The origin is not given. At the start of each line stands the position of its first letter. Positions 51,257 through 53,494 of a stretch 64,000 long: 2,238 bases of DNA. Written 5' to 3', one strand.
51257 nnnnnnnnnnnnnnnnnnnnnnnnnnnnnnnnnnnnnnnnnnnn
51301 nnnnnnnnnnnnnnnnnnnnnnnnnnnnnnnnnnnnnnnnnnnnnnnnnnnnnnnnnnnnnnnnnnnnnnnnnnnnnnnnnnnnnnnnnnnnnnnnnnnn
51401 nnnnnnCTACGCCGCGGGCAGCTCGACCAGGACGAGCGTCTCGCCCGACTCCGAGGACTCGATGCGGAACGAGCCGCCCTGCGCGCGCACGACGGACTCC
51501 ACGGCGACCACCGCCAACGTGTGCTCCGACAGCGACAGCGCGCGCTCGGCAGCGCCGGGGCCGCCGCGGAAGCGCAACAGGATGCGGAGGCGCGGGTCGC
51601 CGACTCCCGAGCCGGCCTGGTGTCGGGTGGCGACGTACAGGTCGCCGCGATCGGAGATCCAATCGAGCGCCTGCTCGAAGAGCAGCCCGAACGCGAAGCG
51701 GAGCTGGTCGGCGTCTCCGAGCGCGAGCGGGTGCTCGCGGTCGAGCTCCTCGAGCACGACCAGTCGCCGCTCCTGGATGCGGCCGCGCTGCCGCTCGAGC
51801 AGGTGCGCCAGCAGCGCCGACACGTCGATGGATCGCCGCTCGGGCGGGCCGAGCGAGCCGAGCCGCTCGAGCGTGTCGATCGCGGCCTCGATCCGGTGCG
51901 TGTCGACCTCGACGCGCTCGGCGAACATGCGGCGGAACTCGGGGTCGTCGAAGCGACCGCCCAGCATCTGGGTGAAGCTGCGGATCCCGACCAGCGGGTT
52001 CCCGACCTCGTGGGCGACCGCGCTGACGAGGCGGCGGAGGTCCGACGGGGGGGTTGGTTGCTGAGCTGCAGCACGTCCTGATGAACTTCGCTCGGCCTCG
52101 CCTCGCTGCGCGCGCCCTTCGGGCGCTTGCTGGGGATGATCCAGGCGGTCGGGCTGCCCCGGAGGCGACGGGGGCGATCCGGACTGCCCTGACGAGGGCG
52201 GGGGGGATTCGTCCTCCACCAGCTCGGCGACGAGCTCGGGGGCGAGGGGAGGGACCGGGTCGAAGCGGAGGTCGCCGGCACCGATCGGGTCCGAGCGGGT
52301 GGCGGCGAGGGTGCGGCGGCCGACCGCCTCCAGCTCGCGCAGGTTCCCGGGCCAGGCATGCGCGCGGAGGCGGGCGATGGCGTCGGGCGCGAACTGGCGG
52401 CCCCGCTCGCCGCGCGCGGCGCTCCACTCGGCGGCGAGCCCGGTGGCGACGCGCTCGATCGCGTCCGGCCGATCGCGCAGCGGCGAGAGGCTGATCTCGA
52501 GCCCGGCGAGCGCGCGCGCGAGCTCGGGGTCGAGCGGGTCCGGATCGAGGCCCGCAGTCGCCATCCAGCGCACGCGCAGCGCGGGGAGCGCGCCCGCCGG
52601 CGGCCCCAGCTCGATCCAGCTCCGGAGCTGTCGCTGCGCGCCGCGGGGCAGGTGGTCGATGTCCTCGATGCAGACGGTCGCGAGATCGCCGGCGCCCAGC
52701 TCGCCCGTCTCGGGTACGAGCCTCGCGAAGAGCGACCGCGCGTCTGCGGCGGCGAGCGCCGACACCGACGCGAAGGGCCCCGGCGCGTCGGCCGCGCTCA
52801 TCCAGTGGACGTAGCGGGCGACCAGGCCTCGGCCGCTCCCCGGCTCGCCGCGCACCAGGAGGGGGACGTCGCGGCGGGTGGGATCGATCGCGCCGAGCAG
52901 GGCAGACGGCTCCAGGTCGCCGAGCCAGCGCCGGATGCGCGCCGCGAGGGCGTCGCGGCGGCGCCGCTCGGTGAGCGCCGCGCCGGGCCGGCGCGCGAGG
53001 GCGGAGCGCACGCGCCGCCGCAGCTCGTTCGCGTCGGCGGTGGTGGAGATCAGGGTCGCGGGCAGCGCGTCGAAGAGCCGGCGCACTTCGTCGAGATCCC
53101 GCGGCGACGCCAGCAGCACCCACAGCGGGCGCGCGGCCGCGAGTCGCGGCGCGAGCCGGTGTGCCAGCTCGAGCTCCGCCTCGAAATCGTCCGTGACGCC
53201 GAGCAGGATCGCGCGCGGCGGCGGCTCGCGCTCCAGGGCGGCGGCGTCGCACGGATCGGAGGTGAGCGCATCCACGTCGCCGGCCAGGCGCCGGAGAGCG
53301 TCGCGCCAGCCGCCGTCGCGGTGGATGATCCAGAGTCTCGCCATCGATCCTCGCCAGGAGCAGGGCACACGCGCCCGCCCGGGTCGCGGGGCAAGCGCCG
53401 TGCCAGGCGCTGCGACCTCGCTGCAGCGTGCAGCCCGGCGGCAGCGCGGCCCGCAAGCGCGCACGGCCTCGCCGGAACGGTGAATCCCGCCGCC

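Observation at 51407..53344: Four-part sensor protein: pseudo-receiver, degenerate sigma54-type AAA+, HisKA and degenerate HATPase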

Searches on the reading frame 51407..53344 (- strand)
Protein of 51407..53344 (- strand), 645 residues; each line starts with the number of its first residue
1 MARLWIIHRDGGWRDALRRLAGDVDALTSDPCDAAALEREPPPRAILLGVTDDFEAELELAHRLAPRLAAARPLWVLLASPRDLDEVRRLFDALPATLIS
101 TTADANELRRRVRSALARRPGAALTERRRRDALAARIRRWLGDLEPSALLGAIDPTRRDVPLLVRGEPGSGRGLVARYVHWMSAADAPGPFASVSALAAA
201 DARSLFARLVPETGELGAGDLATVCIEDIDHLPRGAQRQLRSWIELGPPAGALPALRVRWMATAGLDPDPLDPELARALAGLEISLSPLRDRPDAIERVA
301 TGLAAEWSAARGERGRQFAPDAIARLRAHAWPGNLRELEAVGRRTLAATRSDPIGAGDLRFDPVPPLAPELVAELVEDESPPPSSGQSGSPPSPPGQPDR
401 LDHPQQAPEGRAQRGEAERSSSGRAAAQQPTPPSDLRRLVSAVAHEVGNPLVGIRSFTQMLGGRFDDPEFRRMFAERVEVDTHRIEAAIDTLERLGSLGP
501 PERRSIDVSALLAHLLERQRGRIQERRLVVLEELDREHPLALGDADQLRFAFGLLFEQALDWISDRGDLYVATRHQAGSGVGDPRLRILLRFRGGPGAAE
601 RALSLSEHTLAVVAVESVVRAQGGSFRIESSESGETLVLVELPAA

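Call 3: search_protein_families(library=pfam, proteins=[window:51407-53344:-], max_evalue=10)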
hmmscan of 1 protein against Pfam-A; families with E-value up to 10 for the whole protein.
window:51407-53344:- (645 aa): 5 families
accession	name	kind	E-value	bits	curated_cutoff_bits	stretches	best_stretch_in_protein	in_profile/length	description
PF25601.1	AAA_lid_14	-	2.8e-11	43.5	27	1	290-360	1-71/87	AAA+ ATPase lid domain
PF00512.31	HisKA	-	2.1e-08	34.5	26.9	1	436-498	2-63/66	His Kinase A (phospho-acceptor) domain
PF14532.12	Sigma54_activ_2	-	0.00035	21.3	25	1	157-246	19-95/138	Sigma-54 interaction domain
PF00158.32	Sigma54_activat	-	0.004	17.3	20.2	1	157-198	20-60/168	Sigma-54 interaction domain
PF17040.10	CBP_CCPA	-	0.11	13.5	25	1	407-451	7-50/114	Cellulose-complementing protein A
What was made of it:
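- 51407..53344 (-): Gene X: 645-aa protein made of a pseudo-receiver, a pseudo-AAA+ domain, a disordered linker, a DHp (HisKA) and a pseudo-CA domain. Pfam in call 3.
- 52265..52477 (-): AAA+ lid, aa 290-360, with PLRDR and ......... intact. Pfam AAA_lid_14 at 43.5 bits (call 3).
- On Bacterial enhancer-binding protein AAA+ domain (Pfam Sigma54_activat, PF00158): The single sequence scores 17.3 bits against a cut-off of 20.2 (call 3). AAA_lid_14 scores 43.5 bits, above the cut-off of 27 (call 3).
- On HisKA-type sensor histidine kinase: HisKA scores 34.5 bits, above the cut-off of 26.9 (call 3). There is no HATPase_c hit (call 3).
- Checked: There is no Response_reg or HATPase_c hit (call 3).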

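Call 4: search_protein_families(library=ncbifam, proteins=[window:51407-53344:-], max_evalue=10)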
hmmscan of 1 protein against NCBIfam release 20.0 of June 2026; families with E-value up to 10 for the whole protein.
window:51407-53344:- (645 aa): 40 families (the best 25 are shown)
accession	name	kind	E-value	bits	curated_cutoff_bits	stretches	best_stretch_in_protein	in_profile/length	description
TIGR02915.1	PEP_resp_reg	equivalog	5.8e-14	51.8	502.6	2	279-364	302-387/445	PEP-CTERM-box response regulator transcription factor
NF050807.1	TransRegFlbDCaul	equivalog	7.7e-14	51.4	750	2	280-360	282-362/454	sigma-54-dependent transcriptional regulator FlbD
NF051870.1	NAssimRespRegNtrX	equivalog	1.4e-13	50.6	600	2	276-353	295-372/452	nitrogen assimilation response regulator NtrX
TIGR01817.1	nifA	equivalog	1.4e-12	47.2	528.85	2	279-366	359-445/534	nif-specific transcriptional activator NifA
NF008469.0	PRK11361.1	equivalog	2.2e-11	43.1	714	2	281-349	308-376/461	acetoacetate metabolism transcriptional regulator AtoC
TIGR02974.1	phageshock_pspF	equivalog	3.5e-11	42.9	443.55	2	282-363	165-247/336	phage shock protein operon transcriptional activator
TIGR01818.1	ntrC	equivalog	9.6e-11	41.1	558.6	2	279-358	297-376/463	nitrogen regulation protein NR(I)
NF003451.0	PRK05022.1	equivalog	8.5e-10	37.9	476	2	283-350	357-425/512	nitric oxide reductase transcriptional regulator NorR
NF008312.0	PRK11100.1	equivalog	1.4e-09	37.3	356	1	438-576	258-398/477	two-component system sensor histidine kinase CreC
NF038308.1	RNA_repair_RtcR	equivalog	2.6e-09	36.5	650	2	282-355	350-428/530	RNA repair transcriptional activator RtcR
NF008468.0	PRK11360.1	equivalog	3.3e-09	35.7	646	1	437-576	397-535/616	two-component system sensor histidine kinase AtoS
TIGR02329.1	propionate_PrpR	equivalog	6.4e-09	35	499.2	2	278-380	375-479/526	propionate catabolism operon regulatory protein PrpR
NF041946.1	LuxO_transreg_Vib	equivalog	2.7e-08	33.1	800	1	282-346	299-363/463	quorum-sensing sigma-54 dependent transcriptional regulator LuxO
TIGR02966.1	phoR_proteo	equivalog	5.6e-08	32.2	334.2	1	438-578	116-260/333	phosphate regulon sensor histidine kinase PhoR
NF047793.1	ResRegPgtA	equivalog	8.2e-08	31.5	650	1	157-340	161-334/414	two-component system response regulator PgtA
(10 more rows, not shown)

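Call 6: find_homologous_proteins(query=window:51407-53344:-, max_evalue=0.001)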
Query window:51407-53344:- (645 aa): 171 proteins with E <= 0.001 among 8000 candidates; the best 120 are listed.
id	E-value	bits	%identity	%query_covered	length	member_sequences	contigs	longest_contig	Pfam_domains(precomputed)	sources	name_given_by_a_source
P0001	0.0e+0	1382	100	100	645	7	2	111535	PF25601.2,PF00512.32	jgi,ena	-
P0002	0.0e+0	1026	77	100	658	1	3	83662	PF25601.2,PF00512.32,PF14532.13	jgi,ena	jgi:DNA-binding NtrC family response regulator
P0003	8.9e-294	994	77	100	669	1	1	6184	PF25601.2,PF00512.32,PF14532.13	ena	-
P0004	6.4e-259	879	68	100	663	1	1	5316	PF25601.2,PF00512.32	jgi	jgi:DNA-binding NtrC family response regulator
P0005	1.1e-241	822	65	100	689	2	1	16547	PF25601.2,PF00512.32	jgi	-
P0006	2.9e-241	821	64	100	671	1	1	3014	PF25601.2,PF00512.32,PF14532.13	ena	-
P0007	3.8e-239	814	65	100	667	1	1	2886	PF25601.2,PF00512.32,PF14532.13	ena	-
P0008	5.7e-196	671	59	56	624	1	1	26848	PF25601.2,PF00512.32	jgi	jgi:signal transduction histidine kinase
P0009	3.1e-193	662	57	100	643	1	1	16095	PF25601.2,PF00512.32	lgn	-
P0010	3.4e-193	662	56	100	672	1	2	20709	PF25601.2,PF00512.32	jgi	jgi:DNA-binding NtrC family response regulator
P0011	4.0e-193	662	56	100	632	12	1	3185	PF25601.2,PF00512.32,PF14532.13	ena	-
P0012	5.9e-193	661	57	100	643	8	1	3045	PF00158.33,PF25601.2,PF00512.32,PF14532.13,PF07728.21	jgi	-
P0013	1.8e-192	660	56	100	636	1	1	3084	PF00158.33,PF25601.2,PF00512.32,PF14532.13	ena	-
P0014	2.1e-191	656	55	99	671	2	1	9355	PF25601.2,PF00512.32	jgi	jgi:signal transduction histidine kinase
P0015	2.2e-191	656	56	100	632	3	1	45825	PF25601.2,PF00512.32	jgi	jgi:DNA-binding NtrC family response regulator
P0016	1.2e-190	654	56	100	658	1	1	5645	PF00158.33,PF25601.2,PF00512.32,PF14532.13,PF07728.21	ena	-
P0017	3.1e-190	652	55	100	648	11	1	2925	PF00158.33,PF25601.2,PF00512.32,PF14532.13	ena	-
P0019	3.7e-189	649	55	100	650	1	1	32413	PF00158.33,PF25601.2,PF00512.32,PF14532.13,PF07728.21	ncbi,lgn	-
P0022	3.2e-188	646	55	100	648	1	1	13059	PF00158.33,PF25601.2,PF00512.32,PF14532.13,PF07728.21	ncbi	-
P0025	1.1e-187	644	55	100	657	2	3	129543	PF25601.2,PF00512.32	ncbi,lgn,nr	ncbi:MAG: hypothetical protein OZ948_10500 [Deltaproteobacteria bacterium]|nr:hypothetical protein [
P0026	2.0e-187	643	56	100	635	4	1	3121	PF00158.33,PF25601.2,PF00512.32,PF14532.13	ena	-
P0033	1.6e-181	623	55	100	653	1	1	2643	PF00158.33,PF25601.2,PF00512.32,PF13401.13,PF14532.13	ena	-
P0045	2.6e-164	567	50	100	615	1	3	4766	PF00158.33,PF25601.2,PF00512.32,PF14532.13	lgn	-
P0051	2.6e-147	510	48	100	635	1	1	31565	PF00158.33,PF25601.2,PF00512.32,PF14532.13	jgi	jgi:DNA-binding NtrC family response regulator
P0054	3.9e-139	483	45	100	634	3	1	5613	PF00158.33,PF25601.2,PF00512.32,PF14532.13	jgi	jgi:DNA-binding NtrC family response regulator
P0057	5.5e-136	473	43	100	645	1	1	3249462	PF25601.2,PF00512.32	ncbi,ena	-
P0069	4.9e-128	447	47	56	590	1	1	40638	PF25601.2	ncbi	-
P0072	1.6e-127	445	43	100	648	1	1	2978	PF00158.33,PF25601.2,PF00512.32,PF14532.13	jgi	jgi:DNA-binding NtrC family response regulator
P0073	1.7e-127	445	43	100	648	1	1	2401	PF00158.33,PF25601.2,PF00512.32,PF14532.13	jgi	-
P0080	1.2e-125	439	49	57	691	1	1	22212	PF25601.2,PF14532.13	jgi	jgi:DNA-binding NtrC family response regulator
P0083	3.4e-125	437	42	100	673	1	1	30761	PF00158.33,PF25601.2,PF00512.32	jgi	jgi:DNA-binding NtrC family response regulator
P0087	2.0e-124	435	47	32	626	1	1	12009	PF00158.33,PF25601.2,PF00512.32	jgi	-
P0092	1.1e-122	429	41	99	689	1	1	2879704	PF25601.2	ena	-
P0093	1.7e-122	428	41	100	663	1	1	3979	PF00158.33,PF25601.2,PF00512.32,PF14532.13,PF07728.21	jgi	jgi:DNA-binding NtrC family response regulator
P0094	2.2e-122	428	40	100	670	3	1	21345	PF00158.33,PF25601.2,PF00512.32,PF14532.13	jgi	jgi:DNA-binding NtrC family response regulator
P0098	8.1e-122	426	45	56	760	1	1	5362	PF00158.33,PF25601.2,PF00512.32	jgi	jgi:DNA-binding NtrC family response regulator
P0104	3.0e-120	421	43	56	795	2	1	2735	PF00158.33,PF25601.2,PF00512.32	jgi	jgi:DNA-binding NtrC family response regulator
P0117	3.4e-117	411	40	100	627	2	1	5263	PF00158.33,PF25601.2,PF00512.32,PF13401.13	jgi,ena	-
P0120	1.7e-115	405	38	100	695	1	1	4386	PF00158.33,PF25601.2,PF00512.32,PF14532.13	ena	-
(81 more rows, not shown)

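Call 12: find_encoding_contigs(protein=P0057, flank=6000, max_places=2)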
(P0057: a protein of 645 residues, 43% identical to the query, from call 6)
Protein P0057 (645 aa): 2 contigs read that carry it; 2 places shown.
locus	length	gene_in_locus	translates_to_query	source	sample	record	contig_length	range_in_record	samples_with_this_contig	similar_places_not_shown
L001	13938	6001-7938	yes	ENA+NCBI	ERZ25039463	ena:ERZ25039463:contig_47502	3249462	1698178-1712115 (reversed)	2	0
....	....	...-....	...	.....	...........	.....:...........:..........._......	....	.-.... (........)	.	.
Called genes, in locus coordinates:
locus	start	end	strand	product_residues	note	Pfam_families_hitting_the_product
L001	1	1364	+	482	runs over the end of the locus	PF04389:Peptidase_M28, PF01546:Peptidase_M20, PF07687:M20_dimer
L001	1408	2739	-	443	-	PF00155:Aminotran_1_2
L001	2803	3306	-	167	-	PF13302:Acetyltransf_3 (weak), PF00583:Acetyltransf_1, PF13508:Acetyltransf_7, PF13420:Acetyltransf_4 (weak), PF13673:Acetyltransf_10 (weak)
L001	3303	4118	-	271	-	-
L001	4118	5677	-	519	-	PF02511:Thy1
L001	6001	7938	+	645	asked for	PF25601:AAA_lid_14, PF00512:HisKA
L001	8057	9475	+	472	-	PF00072:Response_reg, PF00158:Sigma54_activat, PF01078:Mg_chelatase (faint), PF13191:AAA_16 (weak), PF14532:Sigma54_activ_2, PF07728:AAA_5 (weak), PF25601:AAA_lid_14, PF02954:HTH_8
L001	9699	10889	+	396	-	PF00072:Response_reg, PF13487:HD_5, PF01966:HD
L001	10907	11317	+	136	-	PF07238:PilZ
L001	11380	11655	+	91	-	PF02416:TatA_B_E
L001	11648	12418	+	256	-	PF00902:TatC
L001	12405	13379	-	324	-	PF01156:IU_nuc_hydro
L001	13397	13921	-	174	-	PF25973:BSH_CzcB (faint), PF25984:BSH_YknX (faint), PF25917:BSH_RND, PF25919:BSH_CusB, PF00364:Biotin_lipoyl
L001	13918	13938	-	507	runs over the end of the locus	PF00289:Biotin_carb_N, PF02222:ATP-grasp, PF02786:CPSase_L_D2, PF07478:Dala_Dala_lig_C, PF02785:Biotin_carb_C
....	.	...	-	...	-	?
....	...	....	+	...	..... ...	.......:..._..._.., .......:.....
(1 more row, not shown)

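Call 13: find_encoding_contigs(protein=P0092, flank=6000, max_places=2)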
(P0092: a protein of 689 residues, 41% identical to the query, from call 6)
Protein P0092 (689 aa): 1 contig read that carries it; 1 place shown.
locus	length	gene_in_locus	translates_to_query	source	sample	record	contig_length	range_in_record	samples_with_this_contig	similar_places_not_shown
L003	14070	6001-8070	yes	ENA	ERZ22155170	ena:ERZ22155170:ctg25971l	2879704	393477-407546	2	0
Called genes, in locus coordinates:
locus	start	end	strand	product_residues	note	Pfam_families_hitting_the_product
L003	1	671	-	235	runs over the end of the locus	-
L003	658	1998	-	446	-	PF13505:OMP_b-brl (faint)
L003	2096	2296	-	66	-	-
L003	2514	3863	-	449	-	PF00155:Aminotran_1_2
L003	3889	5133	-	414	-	PF02511:Thy1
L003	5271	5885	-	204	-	-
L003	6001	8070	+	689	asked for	PF25601:AAA_lid_14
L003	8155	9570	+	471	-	PF00072:Response_reg, PF00158:Sigma54_activat, PF14532:Sigma54_activ_2, PF07728:AAA_5 (faint), PF25601:AAA_lid_14, PF02954:HTH_8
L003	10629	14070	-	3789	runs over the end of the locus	PF08450:SGL (faint), PF01436:NHL (faint), PF25021:TEN_NHL (faint), PF22807:TrAA12 (faint), PF24684:Vgb_lyase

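Call 14: find_encoding_contigs(protein=P0025, flank=6000, max_places=2)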
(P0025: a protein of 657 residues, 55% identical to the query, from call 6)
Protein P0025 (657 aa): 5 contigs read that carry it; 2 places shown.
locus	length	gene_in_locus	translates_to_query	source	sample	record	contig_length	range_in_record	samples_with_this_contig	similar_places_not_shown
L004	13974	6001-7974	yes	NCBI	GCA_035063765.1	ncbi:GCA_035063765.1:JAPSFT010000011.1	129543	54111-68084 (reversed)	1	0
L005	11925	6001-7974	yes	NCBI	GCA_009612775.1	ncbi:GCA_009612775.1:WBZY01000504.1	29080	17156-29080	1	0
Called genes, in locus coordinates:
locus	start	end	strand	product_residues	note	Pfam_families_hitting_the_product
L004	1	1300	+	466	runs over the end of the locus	PF01546:Peptidase_M20, PF07687:M20_dimer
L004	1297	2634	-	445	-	PF00155:Aminotran_1_2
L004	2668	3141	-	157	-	PF00583:Acetyltransf_1, PF13673:Acetyltransf_10 (weak), PF13508:Acetyltransf_7, PF24553:Rv0428c_C (weak)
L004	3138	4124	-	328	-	-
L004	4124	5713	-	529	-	PF02511:Thy1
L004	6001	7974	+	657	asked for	PF25601:AAA_lid_14, PF00512:HisKA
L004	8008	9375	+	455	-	PF00072:Response_reg, PF00158:Sigma54_activat, PF13191:AAA_16 (weak), PF14532:Sigma54_activ_2, PF00004:AAA (weak), PF07728:AAA_5, PF25601:AAA_lid_14, PF02954:HTH_8, +1 more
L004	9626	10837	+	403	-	PF00072:Response_reg, PF13487:HD_5, PF01966:HD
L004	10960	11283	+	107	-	PF07238:PilZ (weak)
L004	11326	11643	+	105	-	PF02416:TatA_B_E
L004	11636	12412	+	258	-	PF00902:TatC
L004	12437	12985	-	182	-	PF25917:BSH_RND (faint), PF25984:BSH_YknX (faint), PF25919:BSH_CusB (faint), PF00364:Biotin_lipoyl, PF25973:BSH_CzcB (faint)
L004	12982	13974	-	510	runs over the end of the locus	PF00289:Biotin_carb_N, PF02222:ATP-grasp, PF02786:CPSase_L_D2, PF07478:Dala_Dala_lig_C, PF08443:RimK (faint), PF02785:Biotin_carb_C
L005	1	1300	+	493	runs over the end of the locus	PF01546:Peptidase_M20, PF07687:M20_dimer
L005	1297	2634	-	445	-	PF00155:Aminotran_1_2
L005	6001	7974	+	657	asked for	PF25601:AAA_lid_14, PF00512:HisKA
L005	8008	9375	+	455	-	PF00072:Response_reg, PF00158:Sigma54_activat, PF13191:AAA_16 (weak), PF14532:Sigma54_activ_2, PF00004:AAA (weak), PF07728:AAA_5, PF25601:AAA_lid_14, PF02954:HTH_8, +1 more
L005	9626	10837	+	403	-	PF00072:Response_reg, PF13487:HD_5, PF01966:HD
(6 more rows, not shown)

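Call 20: predict_structure(alignment_id=A1)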
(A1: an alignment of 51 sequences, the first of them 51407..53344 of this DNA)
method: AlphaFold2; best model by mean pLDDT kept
length: 645 residues; sequences in the alignment: 51
mean_pLDDT: 84.5   pTM: 0.54
mean pLDDT of the five models: 84.5, 83.5, 82.7, 82.6, 82.1
residues with pLDDT >= 90: 392; 70-90: 142; 50-70: 45; < 50: 66
segments of 3 or more residues with pLDDT < 50: 367-407, 409-432
pLDDT, mean of each block of 10 residues (from residue 1): 86 93 91 94 93 92 88 90 90 86 84 74 69 91 84 88 95 94 79 90 86 65 93 95 88 78 90 94 94 95 94 95 97 93 95 97 57 40 37 42 39 39 39 75 89 91 93 94 95 96 97 98 97 98 98 96 93 89 92 76 67 96 93 86 96
secondary structure, 60 per line:
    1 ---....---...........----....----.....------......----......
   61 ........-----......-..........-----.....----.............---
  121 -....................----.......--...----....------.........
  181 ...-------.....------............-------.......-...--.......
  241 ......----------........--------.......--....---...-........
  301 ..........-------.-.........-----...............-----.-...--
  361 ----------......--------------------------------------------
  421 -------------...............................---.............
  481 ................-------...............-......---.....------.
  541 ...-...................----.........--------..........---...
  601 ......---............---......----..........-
elements in order: E4-7 H11-21 E26-29 H34-38 E45-50 H55-68 E74-79 H81-90 E96-100 H105-117 H122-141 H146-152 E162-165 H172-183 E191-195 H202-213 E221-227 H234-246 E257-264 H273-279 E282-285 H293-310 H320-328 H334-348 H371-376 H434-464 H468-496 E504-507 H508-518 H520-525 E529-533 E540-543 H545-562 E568-576 E585-594 H598-606 H610-621 E625-630 E635-644
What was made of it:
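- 51407..53344 (-): AlphaFold model at pLDDT 84.5 in call 20.
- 52049..52261 (-): Disordered Pro/Ser/Gly/Ala/Glu-rich linker, aa 362-432. Its length varies from 38 to 104 aa across the family. pLDDT below 50 over residues 367-432 (call 20).
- On Bacterial enhancer-binding protein AAA+ domain (Pfam Sigma54_activat, PF00158): The C-terminus is a DHp plus a CA-like domain (calls 3, 20).
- On HisKA-type sensor histidine kinase: Residues 504-644 are modelled at pLDDT of about 90 as an alpha/beta sandwich (call 20).
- On Response-regulator receiver domain (PF00072): Strands and helices alternate over residues 4-117 (call 20).
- The model is confident and has the expected folds (call 20).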
